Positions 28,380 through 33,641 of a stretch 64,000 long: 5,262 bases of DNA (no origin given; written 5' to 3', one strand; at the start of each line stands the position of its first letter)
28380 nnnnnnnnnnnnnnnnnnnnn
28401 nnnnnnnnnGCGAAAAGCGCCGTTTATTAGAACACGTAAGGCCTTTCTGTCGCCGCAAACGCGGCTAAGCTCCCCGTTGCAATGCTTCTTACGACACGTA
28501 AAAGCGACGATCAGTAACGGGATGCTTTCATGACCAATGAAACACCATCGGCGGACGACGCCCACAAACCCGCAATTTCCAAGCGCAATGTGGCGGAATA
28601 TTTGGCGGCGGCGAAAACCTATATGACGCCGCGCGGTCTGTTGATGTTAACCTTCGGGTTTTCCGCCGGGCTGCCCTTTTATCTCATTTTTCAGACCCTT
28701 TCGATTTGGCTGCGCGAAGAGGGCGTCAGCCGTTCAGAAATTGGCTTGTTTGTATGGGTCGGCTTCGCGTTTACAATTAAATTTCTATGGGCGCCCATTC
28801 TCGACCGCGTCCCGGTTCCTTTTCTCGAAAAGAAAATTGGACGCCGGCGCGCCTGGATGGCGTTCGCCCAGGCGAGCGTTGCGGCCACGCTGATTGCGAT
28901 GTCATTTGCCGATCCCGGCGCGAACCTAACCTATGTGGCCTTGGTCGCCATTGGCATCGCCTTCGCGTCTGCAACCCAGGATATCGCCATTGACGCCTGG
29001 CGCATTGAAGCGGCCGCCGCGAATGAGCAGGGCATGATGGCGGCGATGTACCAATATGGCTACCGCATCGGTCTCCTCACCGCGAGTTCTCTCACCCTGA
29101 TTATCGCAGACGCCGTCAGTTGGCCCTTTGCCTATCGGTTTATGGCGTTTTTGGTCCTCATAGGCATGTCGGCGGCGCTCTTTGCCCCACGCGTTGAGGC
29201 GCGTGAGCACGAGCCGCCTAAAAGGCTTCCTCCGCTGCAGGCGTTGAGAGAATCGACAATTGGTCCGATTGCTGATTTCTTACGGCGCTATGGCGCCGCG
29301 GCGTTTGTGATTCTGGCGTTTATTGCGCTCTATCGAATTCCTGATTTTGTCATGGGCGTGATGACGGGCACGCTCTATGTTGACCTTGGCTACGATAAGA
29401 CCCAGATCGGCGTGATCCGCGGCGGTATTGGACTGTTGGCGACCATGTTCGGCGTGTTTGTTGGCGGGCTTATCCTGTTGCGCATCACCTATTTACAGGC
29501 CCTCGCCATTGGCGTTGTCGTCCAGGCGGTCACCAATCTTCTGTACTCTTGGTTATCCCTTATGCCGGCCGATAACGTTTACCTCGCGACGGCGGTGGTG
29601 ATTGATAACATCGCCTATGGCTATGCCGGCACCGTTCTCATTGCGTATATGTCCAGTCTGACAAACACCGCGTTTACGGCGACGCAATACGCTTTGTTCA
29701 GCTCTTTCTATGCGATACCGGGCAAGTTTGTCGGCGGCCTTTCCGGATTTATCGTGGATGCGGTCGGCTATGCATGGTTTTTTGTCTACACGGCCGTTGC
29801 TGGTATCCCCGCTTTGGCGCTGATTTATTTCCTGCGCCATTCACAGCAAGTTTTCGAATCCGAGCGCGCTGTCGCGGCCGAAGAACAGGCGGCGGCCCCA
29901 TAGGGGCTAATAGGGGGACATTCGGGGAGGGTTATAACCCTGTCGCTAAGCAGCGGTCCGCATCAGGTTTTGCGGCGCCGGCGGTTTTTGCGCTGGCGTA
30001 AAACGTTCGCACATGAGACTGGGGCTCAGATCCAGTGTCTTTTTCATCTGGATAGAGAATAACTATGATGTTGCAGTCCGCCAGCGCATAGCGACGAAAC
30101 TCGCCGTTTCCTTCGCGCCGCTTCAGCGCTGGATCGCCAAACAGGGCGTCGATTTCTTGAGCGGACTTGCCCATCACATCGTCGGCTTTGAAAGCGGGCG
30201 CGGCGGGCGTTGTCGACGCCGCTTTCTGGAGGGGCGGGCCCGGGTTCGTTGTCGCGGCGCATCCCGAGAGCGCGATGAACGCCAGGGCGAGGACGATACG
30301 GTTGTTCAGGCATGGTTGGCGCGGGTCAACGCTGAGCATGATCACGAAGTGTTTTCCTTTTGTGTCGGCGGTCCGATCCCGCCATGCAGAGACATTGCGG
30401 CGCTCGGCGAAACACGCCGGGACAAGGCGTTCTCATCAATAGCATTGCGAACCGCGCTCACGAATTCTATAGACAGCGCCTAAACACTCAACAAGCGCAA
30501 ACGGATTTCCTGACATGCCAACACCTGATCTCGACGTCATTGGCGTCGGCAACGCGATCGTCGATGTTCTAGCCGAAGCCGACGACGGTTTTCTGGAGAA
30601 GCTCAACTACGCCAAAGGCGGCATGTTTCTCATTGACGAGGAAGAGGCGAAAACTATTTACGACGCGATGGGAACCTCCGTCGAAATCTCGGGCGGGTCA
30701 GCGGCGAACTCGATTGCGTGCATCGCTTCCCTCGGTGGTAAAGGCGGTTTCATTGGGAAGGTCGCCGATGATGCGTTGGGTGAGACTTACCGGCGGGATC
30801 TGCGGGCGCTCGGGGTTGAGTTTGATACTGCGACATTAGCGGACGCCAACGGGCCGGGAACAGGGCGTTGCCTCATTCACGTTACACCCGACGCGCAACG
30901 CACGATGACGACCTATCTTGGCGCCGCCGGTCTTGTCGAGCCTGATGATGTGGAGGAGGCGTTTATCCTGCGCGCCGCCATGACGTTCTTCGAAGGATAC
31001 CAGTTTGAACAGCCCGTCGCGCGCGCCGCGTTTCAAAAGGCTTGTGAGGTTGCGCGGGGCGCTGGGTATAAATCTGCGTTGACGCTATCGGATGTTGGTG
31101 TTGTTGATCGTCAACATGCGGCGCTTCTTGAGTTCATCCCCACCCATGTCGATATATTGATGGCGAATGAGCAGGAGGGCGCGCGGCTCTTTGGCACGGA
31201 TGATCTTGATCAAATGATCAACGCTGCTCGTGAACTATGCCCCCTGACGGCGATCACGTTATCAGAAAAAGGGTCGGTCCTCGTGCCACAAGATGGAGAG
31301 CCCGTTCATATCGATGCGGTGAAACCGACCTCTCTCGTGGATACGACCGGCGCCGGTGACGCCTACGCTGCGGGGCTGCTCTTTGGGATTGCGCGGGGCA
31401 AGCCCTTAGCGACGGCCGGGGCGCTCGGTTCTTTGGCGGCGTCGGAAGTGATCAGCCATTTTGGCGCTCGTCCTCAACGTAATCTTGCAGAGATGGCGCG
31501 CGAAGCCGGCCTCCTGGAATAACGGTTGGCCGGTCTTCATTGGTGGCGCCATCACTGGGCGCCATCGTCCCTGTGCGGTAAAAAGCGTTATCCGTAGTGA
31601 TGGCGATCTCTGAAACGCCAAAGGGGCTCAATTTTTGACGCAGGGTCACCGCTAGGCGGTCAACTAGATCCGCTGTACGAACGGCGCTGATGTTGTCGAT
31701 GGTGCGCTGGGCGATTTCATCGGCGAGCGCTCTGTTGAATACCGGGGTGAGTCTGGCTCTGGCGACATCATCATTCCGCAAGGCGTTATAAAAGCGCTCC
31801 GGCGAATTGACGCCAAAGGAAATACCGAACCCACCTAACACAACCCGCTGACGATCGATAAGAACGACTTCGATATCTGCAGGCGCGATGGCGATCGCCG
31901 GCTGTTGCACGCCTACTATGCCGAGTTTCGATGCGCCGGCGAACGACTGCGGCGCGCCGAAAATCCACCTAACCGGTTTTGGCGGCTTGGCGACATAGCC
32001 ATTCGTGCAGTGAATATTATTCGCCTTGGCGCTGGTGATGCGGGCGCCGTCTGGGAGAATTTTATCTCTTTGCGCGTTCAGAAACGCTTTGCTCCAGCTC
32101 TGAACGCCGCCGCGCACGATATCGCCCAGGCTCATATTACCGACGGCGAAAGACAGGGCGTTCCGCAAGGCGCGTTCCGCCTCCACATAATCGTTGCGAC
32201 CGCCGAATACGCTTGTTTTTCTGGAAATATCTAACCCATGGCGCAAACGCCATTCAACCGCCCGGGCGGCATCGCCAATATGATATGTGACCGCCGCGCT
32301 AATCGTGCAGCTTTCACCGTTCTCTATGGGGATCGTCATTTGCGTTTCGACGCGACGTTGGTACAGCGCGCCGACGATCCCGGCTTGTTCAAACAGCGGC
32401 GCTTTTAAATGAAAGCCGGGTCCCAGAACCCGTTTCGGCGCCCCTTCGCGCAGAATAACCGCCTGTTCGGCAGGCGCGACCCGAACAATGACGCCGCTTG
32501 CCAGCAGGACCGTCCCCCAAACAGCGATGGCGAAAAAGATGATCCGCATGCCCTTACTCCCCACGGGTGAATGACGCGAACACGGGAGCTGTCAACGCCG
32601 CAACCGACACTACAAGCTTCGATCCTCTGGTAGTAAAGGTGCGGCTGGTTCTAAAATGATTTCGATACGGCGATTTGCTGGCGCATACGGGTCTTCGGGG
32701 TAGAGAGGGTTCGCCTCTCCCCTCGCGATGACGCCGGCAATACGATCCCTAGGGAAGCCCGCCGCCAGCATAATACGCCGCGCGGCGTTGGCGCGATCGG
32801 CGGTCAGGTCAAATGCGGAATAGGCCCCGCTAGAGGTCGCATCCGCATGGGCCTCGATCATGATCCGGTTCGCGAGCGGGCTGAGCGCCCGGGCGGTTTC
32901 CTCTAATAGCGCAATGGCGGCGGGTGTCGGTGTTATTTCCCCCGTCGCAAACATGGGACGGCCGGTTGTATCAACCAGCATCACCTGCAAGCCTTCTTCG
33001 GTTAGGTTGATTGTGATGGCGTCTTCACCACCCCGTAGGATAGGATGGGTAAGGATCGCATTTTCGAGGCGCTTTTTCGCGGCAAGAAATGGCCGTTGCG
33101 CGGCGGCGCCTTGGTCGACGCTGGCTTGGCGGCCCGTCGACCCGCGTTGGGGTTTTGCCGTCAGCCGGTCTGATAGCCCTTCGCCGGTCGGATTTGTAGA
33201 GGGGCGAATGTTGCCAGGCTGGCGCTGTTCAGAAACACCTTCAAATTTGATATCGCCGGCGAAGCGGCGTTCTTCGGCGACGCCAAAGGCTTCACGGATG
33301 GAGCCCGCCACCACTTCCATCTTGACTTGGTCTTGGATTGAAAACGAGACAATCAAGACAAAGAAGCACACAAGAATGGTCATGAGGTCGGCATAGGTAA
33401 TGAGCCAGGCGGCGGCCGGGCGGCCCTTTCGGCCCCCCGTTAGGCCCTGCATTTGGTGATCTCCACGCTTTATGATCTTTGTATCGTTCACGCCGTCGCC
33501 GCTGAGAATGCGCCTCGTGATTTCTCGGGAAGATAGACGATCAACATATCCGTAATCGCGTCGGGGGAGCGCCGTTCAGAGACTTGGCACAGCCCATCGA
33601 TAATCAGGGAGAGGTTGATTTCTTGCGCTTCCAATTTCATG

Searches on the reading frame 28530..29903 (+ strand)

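Call 82: search_protein_families(library=pfam, proteins=[window:28530-29903:+], max_evalue=0.00001)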
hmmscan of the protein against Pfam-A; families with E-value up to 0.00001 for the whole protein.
window:28530-29903:+ (457 aa): 3 families
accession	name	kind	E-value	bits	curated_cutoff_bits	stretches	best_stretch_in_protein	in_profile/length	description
PF07690.21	MFS_1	-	9.9e-23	81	33.4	1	42-398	4-343/347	Major Facilitator Superfamily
PF13000.13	Acatn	-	1.7e-11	43.8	23.7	1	38-189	4-174/546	Acetyl-coenzyme A transporter 1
PF12832.13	MFS_1_like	-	6.9e-08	32.4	25.2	1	57-419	22-372/373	MFS_1 like family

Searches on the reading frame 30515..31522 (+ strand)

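Call 82: search_protein_families(library=pfam, proteins=[window:30515-31522:+], max_evalue=0.00001)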
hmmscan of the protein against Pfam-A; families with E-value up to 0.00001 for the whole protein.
window:30515-31522:+ (335 aa): 1 family
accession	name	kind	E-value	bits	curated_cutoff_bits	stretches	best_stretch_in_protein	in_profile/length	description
PF00294.29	PfkB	-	4.2e-43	148.2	25.8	1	54-319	30-296/302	pfkB family carbohydrate kinase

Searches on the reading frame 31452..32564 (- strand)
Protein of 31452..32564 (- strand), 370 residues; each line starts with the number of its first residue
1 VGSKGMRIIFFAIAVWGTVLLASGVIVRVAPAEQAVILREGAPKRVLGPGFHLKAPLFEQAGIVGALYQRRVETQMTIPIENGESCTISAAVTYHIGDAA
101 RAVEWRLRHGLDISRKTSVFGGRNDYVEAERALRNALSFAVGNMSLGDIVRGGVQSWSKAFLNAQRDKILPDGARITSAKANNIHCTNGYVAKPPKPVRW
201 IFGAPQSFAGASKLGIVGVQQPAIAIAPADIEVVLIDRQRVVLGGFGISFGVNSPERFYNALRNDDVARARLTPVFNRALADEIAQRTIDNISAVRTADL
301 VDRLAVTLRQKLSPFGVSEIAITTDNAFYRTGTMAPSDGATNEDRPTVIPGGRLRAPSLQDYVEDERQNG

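Call 82: search_protein_families(library=pfam, proteins=[window:31452-32564:-], max_evalue=0.00001)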
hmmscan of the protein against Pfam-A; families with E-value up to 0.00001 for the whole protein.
window:31452-32564:- (370 aa): 1 family
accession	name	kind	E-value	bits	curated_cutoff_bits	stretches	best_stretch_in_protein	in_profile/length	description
PF01145.31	Band_7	-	6.1e-16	59.4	23.6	1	28-161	2-122/176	SPFH domain / Band 7 family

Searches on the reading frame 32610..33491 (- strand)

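Call 82: search_protein_families(library=pfam, proteins=[window:32610-33491:-], max_evalue=0.00001)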
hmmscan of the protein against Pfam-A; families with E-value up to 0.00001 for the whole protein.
window:32610-33491:- (293 aa): 2 families
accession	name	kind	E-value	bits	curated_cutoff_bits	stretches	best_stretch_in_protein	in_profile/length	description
PF13677.11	MotB_plug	-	1.2e-15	57.2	24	1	27-69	16-58/58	Membrane MotB of proton-channel complex MotA/MotB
PF00691.25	OmpA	-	3.7e-12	46.9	27.2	1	180-268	1-90/98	OmpA family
